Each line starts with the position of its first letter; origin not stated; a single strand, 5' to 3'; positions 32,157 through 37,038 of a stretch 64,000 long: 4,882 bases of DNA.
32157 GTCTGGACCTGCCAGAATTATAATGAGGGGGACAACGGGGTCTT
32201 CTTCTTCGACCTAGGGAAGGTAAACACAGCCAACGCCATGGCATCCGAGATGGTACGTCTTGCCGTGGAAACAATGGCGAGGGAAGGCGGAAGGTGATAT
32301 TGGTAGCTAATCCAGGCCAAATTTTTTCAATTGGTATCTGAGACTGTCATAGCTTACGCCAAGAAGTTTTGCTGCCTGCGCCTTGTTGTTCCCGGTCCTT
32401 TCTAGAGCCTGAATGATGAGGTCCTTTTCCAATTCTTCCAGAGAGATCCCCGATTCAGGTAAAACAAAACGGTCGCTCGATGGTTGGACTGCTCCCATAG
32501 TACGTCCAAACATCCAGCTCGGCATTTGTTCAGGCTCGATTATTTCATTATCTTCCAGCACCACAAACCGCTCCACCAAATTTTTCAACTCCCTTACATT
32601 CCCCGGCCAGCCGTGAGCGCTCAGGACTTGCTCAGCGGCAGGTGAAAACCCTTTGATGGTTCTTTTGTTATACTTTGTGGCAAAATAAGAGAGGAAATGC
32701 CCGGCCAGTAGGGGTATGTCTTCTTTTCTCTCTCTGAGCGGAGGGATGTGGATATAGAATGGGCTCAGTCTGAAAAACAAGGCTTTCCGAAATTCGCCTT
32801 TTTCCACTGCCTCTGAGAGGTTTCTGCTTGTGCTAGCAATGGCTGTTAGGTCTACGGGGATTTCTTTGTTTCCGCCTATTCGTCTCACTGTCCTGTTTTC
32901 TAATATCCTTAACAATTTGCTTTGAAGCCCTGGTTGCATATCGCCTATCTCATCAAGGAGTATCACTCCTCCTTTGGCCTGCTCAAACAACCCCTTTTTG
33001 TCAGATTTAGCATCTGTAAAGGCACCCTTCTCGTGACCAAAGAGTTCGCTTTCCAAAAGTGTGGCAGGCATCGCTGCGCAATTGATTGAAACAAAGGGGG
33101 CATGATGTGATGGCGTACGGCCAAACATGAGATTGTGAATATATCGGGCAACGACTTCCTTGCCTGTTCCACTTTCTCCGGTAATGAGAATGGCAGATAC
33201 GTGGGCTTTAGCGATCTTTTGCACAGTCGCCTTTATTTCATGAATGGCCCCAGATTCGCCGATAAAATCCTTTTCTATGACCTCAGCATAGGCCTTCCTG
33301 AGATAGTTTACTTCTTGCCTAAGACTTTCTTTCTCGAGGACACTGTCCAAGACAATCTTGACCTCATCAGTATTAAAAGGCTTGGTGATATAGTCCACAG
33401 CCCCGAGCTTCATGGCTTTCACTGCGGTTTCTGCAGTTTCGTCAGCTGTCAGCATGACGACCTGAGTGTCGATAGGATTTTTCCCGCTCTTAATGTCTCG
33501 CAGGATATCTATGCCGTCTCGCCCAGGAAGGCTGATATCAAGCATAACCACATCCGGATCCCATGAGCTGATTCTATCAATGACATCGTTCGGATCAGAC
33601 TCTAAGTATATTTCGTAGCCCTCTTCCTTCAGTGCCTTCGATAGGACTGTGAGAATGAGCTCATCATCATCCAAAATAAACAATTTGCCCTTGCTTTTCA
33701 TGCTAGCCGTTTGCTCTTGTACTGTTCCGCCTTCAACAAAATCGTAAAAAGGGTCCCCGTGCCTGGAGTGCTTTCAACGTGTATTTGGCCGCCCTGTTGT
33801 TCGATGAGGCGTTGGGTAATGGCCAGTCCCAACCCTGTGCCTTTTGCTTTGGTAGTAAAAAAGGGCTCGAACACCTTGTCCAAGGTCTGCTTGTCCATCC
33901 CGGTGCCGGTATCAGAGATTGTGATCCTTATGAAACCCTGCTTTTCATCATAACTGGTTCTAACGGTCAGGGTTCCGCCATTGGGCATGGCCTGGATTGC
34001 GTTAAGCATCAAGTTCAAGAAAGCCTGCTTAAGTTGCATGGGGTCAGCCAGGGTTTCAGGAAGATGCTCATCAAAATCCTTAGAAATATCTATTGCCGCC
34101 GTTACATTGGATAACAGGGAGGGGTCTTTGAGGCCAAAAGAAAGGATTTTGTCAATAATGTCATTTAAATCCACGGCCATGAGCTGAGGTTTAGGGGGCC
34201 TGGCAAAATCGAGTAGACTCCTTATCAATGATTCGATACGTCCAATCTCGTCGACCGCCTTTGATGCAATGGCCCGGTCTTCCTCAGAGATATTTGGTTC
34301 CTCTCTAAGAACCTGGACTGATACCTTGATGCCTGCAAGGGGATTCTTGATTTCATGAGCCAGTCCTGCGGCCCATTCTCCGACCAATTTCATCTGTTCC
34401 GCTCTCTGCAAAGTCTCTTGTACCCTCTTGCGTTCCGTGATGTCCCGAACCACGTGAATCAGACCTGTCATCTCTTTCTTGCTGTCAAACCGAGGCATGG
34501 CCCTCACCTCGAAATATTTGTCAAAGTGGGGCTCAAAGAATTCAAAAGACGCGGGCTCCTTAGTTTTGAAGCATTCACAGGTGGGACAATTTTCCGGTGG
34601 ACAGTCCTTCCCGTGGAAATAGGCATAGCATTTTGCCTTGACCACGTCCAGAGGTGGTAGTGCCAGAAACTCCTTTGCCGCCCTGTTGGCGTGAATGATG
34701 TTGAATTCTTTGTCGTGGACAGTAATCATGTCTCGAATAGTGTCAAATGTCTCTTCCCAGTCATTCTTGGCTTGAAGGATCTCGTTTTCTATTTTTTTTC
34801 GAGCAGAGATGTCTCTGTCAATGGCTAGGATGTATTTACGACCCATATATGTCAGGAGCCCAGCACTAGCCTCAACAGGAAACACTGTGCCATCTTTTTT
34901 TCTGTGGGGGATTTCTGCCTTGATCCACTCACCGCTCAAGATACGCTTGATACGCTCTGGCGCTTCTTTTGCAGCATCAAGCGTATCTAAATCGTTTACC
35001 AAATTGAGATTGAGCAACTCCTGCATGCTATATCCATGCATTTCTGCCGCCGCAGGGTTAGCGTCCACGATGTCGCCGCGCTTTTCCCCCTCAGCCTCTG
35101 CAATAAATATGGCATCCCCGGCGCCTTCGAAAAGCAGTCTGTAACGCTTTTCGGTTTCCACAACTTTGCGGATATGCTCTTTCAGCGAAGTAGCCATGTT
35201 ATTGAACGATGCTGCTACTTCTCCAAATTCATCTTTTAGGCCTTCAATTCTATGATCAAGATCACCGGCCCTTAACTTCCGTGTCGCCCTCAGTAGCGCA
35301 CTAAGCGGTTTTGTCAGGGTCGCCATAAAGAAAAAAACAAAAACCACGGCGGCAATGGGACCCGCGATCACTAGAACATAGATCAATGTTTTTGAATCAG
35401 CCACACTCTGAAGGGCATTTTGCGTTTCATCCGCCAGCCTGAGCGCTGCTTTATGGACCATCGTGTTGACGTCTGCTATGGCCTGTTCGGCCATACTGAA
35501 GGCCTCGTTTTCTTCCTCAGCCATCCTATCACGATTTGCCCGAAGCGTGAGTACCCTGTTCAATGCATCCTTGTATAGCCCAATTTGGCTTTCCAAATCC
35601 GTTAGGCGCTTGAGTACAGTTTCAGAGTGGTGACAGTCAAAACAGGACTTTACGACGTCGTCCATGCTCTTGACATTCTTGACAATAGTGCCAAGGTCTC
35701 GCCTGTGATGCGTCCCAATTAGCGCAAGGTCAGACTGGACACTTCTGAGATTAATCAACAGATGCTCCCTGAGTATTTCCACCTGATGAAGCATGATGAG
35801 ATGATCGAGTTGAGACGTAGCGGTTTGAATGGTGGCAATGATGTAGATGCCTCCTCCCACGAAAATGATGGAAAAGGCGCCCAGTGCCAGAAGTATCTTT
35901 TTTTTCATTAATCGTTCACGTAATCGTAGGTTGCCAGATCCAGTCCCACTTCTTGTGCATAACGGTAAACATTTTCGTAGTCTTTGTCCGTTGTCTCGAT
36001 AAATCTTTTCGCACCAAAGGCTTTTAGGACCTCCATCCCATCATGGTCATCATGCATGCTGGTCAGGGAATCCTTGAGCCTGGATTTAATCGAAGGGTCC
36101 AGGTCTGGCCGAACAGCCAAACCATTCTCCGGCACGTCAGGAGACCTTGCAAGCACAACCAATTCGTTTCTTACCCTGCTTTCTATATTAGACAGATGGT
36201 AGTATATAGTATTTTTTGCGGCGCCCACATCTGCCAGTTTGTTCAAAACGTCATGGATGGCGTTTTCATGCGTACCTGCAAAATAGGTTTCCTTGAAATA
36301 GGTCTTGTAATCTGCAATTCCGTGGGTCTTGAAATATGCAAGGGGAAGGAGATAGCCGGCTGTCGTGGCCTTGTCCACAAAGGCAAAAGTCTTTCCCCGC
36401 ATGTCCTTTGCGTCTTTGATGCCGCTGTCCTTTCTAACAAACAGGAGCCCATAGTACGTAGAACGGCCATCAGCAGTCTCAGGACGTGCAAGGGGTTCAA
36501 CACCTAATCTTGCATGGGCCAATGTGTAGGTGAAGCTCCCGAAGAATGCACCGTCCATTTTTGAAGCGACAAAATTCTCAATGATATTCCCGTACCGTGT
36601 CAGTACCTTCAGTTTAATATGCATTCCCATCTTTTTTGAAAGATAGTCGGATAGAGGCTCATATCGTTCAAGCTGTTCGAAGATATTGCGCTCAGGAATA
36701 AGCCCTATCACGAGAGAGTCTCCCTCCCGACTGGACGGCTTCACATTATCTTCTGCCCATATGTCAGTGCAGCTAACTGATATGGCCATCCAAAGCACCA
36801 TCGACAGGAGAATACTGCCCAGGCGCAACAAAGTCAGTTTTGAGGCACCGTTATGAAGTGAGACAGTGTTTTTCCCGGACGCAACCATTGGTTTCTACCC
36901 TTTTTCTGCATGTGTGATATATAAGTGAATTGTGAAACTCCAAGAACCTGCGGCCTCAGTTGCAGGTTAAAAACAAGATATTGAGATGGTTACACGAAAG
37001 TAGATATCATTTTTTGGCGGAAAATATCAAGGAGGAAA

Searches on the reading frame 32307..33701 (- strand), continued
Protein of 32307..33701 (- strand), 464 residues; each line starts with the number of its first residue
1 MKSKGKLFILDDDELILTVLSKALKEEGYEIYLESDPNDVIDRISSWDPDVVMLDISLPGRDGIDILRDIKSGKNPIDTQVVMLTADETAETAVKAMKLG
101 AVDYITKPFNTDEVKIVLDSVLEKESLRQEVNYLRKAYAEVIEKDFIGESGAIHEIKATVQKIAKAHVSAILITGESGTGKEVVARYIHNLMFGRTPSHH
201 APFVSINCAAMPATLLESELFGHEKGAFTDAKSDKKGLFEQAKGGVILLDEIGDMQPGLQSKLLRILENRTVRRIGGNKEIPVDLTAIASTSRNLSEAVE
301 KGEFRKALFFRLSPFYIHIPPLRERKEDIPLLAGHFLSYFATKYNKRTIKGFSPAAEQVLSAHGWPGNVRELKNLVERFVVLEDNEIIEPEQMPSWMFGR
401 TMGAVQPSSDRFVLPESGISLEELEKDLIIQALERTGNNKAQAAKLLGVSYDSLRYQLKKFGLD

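Call 58: find_encoding_contigs(protein=P0129, flank=10000, max_places=1)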
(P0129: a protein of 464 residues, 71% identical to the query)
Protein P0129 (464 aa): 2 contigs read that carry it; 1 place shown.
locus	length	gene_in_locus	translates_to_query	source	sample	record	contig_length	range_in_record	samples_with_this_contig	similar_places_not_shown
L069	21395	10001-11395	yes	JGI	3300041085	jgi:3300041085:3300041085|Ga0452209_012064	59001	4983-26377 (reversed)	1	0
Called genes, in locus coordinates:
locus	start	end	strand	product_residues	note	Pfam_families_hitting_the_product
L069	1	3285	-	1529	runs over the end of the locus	PF14522:Cytochrome_C7 (faint), PF14537:Cytochrom_c3_2 (faint), PF09699:Paired_CXXCH_1, PF13385:Laminin_G_3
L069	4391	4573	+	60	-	-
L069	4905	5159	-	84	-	-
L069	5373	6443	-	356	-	PF07730:HisKA_3, PF02518:HATPase_c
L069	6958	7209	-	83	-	PF04519:Bactofilin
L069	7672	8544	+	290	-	PF12974:Phosphonate-bd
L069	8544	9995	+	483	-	PF00672:HAMP, PF00512:HisKA, PF02518:HATPase_c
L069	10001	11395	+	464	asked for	PF00072:Response_reg, PF00158:Sigma54_activat, PF14532:Sigma54_activ_2, PF07724:AAA_2 (weak), PF07728:AAA_5 (weak), PF25601:AAA_lid_14, PF02954:HTH_8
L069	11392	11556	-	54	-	-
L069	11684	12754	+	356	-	PF26549:Tricorn_N, PF07676:PD40 (weak), PF26549:Tricorn_N, PF26550:Tricorn_2nd (weak)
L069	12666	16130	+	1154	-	PF01433:Peptidase_M1, PF00595:PDZ (faint), PF01546:Peptidase_M20 (weak), PF04389:Peptidase_M28, PF13180:PDZ_2, PF17820:PDZ_6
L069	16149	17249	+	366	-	PF00691:OmpA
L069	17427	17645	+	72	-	-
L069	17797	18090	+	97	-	PF03992:ABM (weak)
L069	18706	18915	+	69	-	-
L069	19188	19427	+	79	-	-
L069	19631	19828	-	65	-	-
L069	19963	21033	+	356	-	PF00092:VWA (weak), PF13519:VWA_2, PF00691:OmpA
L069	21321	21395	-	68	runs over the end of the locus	-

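Call 59: find_encoding_contigs(protein=P0216, flank=10000, max_places=1)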
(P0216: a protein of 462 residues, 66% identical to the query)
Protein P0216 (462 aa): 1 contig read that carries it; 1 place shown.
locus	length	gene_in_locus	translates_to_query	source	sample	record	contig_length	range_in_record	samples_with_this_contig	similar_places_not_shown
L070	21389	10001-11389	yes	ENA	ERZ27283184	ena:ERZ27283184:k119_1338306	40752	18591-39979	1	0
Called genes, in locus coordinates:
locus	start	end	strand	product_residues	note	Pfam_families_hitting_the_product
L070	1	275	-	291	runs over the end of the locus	-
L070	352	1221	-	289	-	PF01292:Ni_hydr_CYTB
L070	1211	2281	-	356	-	PF14522:Cytochrome_C7 (faint), PF22113:Mtrc-MtrF_II-IV_dom (weak)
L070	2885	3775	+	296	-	-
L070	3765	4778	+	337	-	PF01731:Arylesterase (faint), PF08450:SGL (faint), PF01436:NHL (weak), PF17170:DUF5128, PF25021:TEN_NHL (faint), PF01436:NHL, PF17170:DUF5128 (weak)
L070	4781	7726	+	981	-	PF14522:Cytochrome_C7 (faint), PF22113:Mtrc-MtrF_II-IV_dom (faint), PF14537:Cytochrom_c3_2 (faint), PF09699:Paired_CXXCH_1 (weak)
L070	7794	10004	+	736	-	PF00672:HAMP, PF00989:PAS, PF13188:PAS_8, PF13426:PAS_9, PF08448:PAS_4, PF13426:PAS_9, PF00512:HisKA, PF02518:HATPase_c, +1 more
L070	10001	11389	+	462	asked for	PF00072:Response_reg, PF00158:Sigma54_activat, PF01078:Mg_chelatase (weak), PF14532:Sigma54_activ_2, PF07724:AAA_2, PF07728:AAA_5, PF25601:AAA_lid_14, PF02954:HTH_8, +1 more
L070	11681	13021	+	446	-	PF06707:DUF1194 (faint), PF00092:VWA, PF13519:VWA_2, PF13768:VWA_3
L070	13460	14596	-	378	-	-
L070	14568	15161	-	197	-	PF13036:LpoB (weak), PF05643:GNA1162-like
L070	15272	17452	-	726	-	-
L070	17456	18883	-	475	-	PF21783:YNCE (faint), PF25174:Beta-prop_THOC3 (faint)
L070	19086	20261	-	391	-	PF22113:Mtrc-MtrF_II-IV_dom (faint), PF09699:Paired_CXXCH_1 (faint), PF13442:Cytochrome_CBB3 (faint)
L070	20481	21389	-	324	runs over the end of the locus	PF01436:NHL (faint), PF17170:DUF5128 (faint)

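Call 60: find_encoding_contigs(protein=P0232, flank=10000, max_places=1)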
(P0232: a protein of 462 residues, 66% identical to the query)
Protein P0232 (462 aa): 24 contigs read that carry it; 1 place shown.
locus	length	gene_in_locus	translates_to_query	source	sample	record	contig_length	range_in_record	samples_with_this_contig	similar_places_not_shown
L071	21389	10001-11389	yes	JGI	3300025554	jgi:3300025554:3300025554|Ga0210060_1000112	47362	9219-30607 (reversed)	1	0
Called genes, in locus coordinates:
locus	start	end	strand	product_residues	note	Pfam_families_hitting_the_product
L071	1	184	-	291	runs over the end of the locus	-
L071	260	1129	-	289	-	PF01292:Ni_hydr_CYTB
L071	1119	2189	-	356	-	PF14522:Cytochrome_C7 (faint), PF22113:Mtrc-MtrF_II-IV_dom (weak)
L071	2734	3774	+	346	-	-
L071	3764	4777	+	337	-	PF01731:Arylesterase (faint), PF08450:SGL (faint), PF01436:NHL (weak), PF06739:SBBP (faint), PF17170:DUF5128, PF25021:TEN_NHL (faint), PF01436:NHL, PF17170:DUF5128 (weak)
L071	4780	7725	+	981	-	PF14522:Cytochrome_C7 (faint), PF14537:Cytochrom_c3_2 (faint), PF09699:Paired_CXXCH_1 (weak), PF22113:Mtrc-MtrF_II-IV_dom (weak), PF09699:Paired_CXXCH_1 (weak), PF22113:Mtrc-MtrF_II-IV_dom (weak)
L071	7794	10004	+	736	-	PF00672:HAMP, PF00989:PAS, PF13188:PAS_8, PF13426:PAS_9, PF08448:PAS_4, PF13426:PAS_9, PF00512:HisKA, PF02518:HATPase_c, +1 more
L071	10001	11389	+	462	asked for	PF00072:Response_reg, PF00158:Sigma54_activat, PF01078:Mg_chelatase (weak), PF14532:Sigma54_activ_2, PF07724:AAA_2, PF07728:AAA_5, PF25601:AAA_lid_14, PF02954:HTH_8, +1 more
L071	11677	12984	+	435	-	PF00092:VWA, PF13768:VWA_3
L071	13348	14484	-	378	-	-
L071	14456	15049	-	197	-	PF13036:LpoB (weak), PF05643:GNA1162-like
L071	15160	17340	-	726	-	-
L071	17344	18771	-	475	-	PF21783:YNCE (weak)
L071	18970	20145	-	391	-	PF22113:Mtrc-MtrF_II-IV_dom (faint), PF09699:Paired_CXXCH_1 (faint)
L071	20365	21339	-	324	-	PF01436:NHL (faint), PF17170:DUF5128 (faint)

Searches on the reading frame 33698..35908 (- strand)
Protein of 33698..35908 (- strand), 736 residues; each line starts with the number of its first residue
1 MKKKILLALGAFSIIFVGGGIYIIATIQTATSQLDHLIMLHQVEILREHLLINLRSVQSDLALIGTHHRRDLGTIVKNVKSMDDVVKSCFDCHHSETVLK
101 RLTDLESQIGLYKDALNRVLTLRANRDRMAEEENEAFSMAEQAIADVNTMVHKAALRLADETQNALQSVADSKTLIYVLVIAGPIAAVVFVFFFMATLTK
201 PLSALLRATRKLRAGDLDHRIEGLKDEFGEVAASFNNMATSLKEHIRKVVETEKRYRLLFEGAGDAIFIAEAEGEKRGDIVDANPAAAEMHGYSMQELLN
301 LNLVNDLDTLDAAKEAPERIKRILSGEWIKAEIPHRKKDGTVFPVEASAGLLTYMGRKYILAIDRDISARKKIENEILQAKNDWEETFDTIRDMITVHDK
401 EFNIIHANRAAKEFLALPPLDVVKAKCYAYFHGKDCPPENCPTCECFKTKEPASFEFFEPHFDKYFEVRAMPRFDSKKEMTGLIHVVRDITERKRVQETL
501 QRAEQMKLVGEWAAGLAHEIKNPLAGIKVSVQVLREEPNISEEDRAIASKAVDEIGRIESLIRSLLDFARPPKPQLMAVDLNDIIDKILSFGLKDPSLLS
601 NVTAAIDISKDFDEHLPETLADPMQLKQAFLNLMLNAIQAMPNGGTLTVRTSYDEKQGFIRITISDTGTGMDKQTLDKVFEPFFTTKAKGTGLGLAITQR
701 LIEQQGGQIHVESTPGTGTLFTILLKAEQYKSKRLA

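Call 7: search_protein_families(library=pfam, proteins=[window:33698-35908:-], max_evalue=0.01)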
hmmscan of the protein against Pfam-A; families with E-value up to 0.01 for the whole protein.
window:33698-35908:- (736 aa): 11 families
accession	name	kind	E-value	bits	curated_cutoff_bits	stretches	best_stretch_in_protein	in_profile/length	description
PF02518.31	HATPase_c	-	1e-27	97.2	26.4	1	622-728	2-110/111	Histidine kinase-, DNA gyrase B-, and HSP90-like ATPase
PF13426.13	PAS_9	-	5.8e-21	75.1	27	2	276-368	9-102/103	PAS domain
PF08448.16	PAS_4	-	2.7e-15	57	23.1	1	388-495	1-110/110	PAS fold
PF00989.32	PAS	-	4.2e-15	56.2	22.6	2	255-367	2-113/113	PAS fold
PF13188.13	PAS_8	-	4.6e-15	55.3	21.8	1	255-315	2-55/65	PAS domain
PF00512.31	HisKA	-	2.5e-14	53.5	26.9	1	510-570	3-62/66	His Kinase A (phospho-acceptor) domain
PF00672.30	HAMP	-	2.8e-13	50.4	25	1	193-244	1-53/53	HAMP domain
PF13581.12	HATPase_c_2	-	0.0001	22.8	27.4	1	616-704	24-111/127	Histidine kinase-like ATPase domain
PF10090.15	HPTransfase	-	0.00012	22.2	22.9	1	629-713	35-119/123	Histidine phosphotransferase C-terminal domain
PF14501.12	HATPase_c_5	-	0.00053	20.3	22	1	625-714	5-91/102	GHKL domain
PF08447.18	PAS_3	-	0.0028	18.3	25.6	0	281-351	2-74/89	PAS fold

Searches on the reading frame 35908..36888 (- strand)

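Call 7: search_protein_families(library=pfam, proteins=[window:35908-36888:-], max_evalue=0.01)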
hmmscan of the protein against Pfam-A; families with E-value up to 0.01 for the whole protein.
window:35908-36888:- (326 aa): 1 family
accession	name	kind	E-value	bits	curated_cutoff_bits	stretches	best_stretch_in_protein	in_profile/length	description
PF12974.12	Phosphonate-bd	-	8.6e-65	218.9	27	1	61-304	1-242/242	ABC transporter, phosphonate, periplasmic substrate-binding protein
